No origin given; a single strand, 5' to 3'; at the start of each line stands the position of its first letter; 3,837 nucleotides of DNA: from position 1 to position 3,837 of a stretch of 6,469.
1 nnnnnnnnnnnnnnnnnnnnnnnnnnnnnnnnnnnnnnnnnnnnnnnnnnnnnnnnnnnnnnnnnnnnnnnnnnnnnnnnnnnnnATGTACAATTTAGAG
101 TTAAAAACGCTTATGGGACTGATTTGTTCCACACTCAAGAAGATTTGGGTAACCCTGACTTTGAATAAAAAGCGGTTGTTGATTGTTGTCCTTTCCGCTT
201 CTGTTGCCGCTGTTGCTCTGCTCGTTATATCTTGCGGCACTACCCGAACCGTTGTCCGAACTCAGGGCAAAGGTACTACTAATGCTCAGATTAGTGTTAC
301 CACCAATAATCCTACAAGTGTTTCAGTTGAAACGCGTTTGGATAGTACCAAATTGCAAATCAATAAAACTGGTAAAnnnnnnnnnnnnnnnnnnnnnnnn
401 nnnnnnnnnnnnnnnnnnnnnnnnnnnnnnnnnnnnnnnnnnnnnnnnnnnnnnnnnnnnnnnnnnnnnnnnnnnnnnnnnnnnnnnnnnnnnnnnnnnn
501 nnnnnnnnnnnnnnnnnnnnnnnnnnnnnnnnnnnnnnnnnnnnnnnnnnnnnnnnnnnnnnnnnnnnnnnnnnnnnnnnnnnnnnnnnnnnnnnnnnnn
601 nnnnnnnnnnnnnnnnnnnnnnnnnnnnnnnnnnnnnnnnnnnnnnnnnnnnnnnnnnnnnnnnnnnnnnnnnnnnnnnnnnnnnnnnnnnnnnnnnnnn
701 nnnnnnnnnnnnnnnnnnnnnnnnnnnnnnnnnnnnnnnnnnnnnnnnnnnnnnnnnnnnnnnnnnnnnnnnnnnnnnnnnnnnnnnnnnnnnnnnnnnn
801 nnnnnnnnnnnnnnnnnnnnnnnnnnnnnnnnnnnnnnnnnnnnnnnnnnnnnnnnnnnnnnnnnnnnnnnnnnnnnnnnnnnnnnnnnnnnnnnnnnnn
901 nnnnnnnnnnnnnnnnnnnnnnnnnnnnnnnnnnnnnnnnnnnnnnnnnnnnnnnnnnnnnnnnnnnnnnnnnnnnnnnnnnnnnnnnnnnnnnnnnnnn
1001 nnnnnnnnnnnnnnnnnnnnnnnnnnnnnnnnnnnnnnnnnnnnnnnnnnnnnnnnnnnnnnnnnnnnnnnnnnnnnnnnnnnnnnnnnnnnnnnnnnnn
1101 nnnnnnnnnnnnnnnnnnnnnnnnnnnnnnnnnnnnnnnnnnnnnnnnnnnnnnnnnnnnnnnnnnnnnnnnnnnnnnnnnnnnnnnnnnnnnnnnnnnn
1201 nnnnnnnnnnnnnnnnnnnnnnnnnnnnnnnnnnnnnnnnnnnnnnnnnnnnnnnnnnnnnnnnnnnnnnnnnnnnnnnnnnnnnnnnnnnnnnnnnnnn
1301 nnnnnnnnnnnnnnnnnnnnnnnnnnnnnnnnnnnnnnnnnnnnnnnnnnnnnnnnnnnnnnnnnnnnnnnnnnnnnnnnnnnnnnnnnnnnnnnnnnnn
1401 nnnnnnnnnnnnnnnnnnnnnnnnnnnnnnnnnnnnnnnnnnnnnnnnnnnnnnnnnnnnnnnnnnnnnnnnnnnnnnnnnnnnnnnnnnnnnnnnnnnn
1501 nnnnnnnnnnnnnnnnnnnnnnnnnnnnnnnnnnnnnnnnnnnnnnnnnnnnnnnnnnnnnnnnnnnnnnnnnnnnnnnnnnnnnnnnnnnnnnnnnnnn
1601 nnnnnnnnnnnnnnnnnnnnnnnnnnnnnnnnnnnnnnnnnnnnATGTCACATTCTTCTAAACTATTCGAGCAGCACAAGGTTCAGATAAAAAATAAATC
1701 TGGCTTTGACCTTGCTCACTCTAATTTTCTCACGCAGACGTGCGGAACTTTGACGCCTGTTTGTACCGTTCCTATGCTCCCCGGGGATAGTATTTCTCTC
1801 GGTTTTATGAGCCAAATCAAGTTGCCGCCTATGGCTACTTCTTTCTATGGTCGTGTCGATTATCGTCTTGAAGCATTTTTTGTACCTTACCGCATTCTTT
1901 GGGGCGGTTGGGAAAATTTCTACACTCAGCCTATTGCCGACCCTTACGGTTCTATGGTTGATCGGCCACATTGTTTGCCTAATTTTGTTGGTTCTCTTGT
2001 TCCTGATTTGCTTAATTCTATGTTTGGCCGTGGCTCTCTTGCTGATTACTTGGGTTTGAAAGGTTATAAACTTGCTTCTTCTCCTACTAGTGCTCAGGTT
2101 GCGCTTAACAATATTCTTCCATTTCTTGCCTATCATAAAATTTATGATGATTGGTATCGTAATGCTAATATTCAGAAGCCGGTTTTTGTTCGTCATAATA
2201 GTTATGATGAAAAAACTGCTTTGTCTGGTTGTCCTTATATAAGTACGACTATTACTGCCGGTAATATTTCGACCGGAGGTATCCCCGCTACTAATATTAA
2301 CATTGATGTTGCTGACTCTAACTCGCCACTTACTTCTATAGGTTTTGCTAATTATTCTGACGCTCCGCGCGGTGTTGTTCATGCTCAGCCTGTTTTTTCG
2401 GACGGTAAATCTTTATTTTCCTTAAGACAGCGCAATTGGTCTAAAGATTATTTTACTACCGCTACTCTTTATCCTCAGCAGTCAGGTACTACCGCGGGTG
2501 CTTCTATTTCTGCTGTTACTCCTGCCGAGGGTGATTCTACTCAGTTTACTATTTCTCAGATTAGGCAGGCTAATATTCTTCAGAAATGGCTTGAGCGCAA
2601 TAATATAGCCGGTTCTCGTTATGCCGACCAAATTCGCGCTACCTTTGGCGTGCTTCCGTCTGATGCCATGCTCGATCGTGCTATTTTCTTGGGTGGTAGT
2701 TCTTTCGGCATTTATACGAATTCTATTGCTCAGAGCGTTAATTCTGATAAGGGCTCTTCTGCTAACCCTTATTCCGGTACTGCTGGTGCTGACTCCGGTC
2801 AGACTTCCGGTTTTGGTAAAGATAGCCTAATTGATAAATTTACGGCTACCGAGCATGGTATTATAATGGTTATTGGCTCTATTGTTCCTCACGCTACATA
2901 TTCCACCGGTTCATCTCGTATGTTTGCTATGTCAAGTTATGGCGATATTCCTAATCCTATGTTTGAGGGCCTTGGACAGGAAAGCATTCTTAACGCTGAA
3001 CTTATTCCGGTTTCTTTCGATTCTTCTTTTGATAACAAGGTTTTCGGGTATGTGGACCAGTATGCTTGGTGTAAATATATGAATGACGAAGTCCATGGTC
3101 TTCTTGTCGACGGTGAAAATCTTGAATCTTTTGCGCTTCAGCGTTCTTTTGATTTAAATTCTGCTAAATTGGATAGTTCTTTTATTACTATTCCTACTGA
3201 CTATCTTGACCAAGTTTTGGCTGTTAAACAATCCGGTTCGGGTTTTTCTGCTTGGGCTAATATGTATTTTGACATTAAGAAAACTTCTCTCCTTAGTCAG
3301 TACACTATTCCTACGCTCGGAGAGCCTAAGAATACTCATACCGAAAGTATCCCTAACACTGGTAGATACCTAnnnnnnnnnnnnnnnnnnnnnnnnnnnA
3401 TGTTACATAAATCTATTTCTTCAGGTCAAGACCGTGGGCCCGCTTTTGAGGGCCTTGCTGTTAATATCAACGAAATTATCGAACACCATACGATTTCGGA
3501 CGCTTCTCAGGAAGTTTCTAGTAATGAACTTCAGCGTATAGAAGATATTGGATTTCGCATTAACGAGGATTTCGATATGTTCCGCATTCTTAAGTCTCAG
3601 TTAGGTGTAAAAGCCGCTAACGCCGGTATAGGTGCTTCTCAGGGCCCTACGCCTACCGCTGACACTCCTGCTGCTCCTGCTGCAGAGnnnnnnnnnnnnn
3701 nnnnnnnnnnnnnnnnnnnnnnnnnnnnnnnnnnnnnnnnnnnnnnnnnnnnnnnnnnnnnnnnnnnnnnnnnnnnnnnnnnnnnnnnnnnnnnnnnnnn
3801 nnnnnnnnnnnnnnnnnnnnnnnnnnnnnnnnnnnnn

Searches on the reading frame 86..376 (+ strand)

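Call 4: search_protein_families(library=pfam, proteins=[window:86-376:+], max_evalue=1)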
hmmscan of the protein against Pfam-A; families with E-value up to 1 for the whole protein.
window:86-376:+ (97 aa): 1 family
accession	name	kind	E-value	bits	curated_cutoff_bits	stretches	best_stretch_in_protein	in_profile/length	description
PF20315.3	DUF6611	-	0.18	12.3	27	1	9-61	56-109/168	Family of unknown function (DUF6611)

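Call 5: search_protein_families(library=phrogs, proteins=[window:86-376:+], max_evalue=1)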
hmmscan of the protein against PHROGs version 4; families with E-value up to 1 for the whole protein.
window:86-376:+ (97 aa): 2 families
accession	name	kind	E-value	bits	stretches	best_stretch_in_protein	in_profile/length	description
phrog_6427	-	unknown function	0.018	14.5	1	9-64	586-643/675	-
phrog_301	-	other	0.19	12.8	1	29-90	10-75/130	secreted protein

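Call 65: search_protein_families(library=ncbifam, proteins=[window:86-376:+], max_evalue=1)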
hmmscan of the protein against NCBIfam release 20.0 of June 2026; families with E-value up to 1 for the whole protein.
window:86-376:+ (97 aa): 7 families
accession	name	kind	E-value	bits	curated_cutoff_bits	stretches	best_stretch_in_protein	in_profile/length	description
NF045729.1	VlpA_Nterm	exception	0.004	17.2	175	1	29-79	8-60/122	variable lipoprotein VlpA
NF045730.1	VlpC_Nterm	exception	0.0042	17.3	160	1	29-75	8-57/87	variant surface lipoprotein VlpC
NF058595.1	invert_tail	domain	0.013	15.8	37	1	20-72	42-94/113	lipo-invert putative C-terminal anchoring domain-containing protein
NF045850.1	ABC_Mplas_LP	subfamily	0.025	12.6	100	1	28-60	3-28/874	OppA family ABC transporter substrate-binding lipoprotein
NF053559.1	LolB1_Flavo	equivalog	0.033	13.7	50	1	40-94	3-57/244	lipoprotein insertase outer membrane protein LolB1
NF045826.1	lipo_P68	equivalog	0.039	12.4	200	1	28-74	1-33/669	P68 family surface lipoprotein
NF053819.1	EF0750_LPXTG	subfamily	0.054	14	47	1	41-86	10-55/105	EF2685/EF0750 family sortase-dependent surface protein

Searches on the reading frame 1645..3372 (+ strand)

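Call 4: search_protein_families(library=pfam, proteins=[window:1645-3372:+], max_evalue=1)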
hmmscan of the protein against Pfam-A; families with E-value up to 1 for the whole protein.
window:1645-3372:+ (576 aa): 3 families
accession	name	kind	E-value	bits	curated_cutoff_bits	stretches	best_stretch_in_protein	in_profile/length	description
PF02305.22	Phage_F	-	7.6e-55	187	25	1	17-556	9-499/501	Capsid protein (F protein)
PF20195.4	DUF6558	-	0.14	12.7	24.1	0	391-480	3-93/140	Phage tail protein N-terminal domain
PF08665.17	PglZ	-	0.27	11.6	25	1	324-373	27-75/179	PglZ domain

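Call 5: search_protein_families(library=phrogs, proteins=[window:1645-3372:+], max_evalue=1)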
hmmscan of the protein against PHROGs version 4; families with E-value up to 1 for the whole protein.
window:1645-3372:+ (576 aa): 1 family
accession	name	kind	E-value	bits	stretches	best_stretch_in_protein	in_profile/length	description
phrog_514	-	head and packaging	9.9e-90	302.7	1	8-566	14-523/531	major head protein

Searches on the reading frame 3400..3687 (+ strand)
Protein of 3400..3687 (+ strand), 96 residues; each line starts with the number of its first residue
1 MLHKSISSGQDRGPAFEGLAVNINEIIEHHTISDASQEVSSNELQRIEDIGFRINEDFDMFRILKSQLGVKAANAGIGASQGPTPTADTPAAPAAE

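Call 4: search_protein_families(library=pfam, proteins=[window:3400-3687:+], max_evalue=1)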
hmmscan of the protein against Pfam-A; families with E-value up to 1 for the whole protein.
window:3400-3687:+ (96 aa): 0 families

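Call 5: search_protein_families(library=phrogs, proteins=[window:3400-3687:+], max_evalue=1)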
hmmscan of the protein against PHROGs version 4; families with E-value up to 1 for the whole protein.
window:3400-3687:+ (96 aa): 1 family
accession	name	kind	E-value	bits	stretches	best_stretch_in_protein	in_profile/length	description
phrog_30198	-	unknown function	0.27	12.1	1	17-51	19-53/206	-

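Call 65: search_protein_families(library=ncbifam, proteins=[window:3400-3687:+], max_evalue=1)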
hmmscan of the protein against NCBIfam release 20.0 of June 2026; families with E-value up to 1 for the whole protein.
window:3400-3687:+ (96 aa): 0 families
